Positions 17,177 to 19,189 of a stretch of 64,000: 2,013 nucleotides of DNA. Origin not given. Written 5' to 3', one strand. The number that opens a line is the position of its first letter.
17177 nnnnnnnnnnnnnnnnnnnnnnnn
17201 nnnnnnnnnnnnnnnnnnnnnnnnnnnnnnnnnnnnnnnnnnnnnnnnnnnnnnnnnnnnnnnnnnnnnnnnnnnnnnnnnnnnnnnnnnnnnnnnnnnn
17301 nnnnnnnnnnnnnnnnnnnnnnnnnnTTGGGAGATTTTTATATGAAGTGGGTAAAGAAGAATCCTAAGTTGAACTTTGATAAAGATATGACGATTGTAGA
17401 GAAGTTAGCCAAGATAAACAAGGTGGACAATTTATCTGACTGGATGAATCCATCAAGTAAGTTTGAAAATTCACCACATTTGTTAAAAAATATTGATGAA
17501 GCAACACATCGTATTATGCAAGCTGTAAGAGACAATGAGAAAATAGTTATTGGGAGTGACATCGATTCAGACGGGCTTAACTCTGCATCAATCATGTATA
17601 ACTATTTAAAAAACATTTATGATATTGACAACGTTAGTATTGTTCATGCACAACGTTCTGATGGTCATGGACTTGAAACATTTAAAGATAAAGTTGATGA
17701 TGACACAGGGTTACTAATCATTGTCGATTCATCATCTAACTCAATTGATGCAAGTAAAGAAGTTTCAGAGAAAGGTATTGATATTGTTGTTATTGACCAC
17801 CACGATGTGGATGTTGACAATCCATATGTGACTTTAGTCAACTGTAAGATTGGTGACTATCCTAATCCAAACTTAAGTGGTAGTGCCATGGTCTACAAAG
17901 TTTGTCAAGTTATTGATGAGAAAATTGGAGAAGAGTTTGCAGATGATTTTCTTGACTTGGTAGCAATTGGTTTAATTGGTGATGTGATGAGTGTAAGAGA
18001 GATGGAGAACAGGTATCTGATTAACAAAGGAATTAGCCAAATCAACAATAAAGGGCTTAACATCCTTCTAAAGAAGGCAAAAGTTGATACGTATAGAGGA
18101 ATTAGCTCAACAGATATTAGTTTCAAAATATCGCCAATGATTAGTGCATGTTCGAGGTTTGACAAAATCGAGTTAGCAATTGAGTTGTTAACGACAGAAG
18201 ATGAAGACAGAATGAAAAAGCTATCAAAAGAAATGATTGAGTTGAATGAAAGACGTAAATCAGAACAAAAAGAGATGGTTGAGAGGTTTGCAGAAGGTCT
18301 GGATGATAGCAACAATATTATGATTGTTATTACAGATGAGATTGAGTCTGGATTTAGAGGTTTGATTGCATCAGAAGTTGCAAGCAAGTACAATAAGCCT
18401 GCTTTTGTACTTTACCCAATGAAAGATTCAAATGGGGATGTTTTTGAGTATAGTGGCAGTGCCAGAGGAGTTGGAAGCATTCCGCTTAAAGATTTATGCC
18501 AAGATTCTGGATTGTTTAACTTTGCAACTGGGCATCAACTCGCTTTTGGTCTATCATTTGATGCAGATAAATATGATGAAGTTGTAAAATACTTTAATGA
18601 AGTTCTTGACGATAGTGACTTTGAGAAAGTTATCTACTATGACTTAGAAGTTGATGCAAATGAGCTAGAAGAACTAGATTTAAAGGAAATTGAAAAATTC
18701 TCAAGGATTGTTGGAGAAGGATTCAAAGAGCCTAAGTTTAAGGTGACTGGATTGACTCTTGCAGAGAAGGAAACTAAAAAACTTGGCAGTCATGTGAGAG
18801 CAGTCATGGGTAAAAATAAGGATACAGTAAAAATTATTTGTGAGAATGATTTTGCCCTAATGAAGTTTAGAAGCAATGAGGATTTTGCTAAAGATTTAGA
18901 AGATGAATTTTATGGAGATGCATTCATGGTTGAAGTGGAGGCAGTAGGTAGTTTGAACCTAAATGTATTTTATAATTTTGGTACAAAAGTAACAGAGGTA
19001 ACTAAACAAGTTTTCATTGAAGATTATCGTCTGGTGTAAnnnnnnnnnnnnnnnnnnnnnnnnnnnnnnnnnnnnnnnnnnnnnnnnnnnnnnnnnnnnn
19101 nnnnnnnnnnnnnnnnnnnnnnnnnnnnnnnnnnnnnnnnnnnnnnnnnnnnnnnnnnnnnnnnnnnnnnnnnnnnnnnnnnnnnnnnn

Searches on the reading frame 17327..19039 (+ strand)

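Call 7: search_protein_families(library=pfam, proteins=[window:17327-19039:+])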
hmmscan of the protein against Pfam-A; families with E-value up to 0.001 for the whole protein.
window:17327-19039:+ (570 aa): 3 families
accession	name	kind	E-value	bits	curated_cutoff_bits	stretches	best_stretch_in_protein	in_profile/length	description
PF01368.27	DHH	-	3.3e-17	63.3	28.1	1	72-215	1-124/125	DHH family, N-terminal domain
PF17768.7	RecJ_OB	-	0.00042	20.8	27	1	438-550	1-97/107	RecJ OB domain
PF02272.25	DHHA1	-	0.00045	21.1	25.9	0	340-427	14-100/102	DHHA1 domain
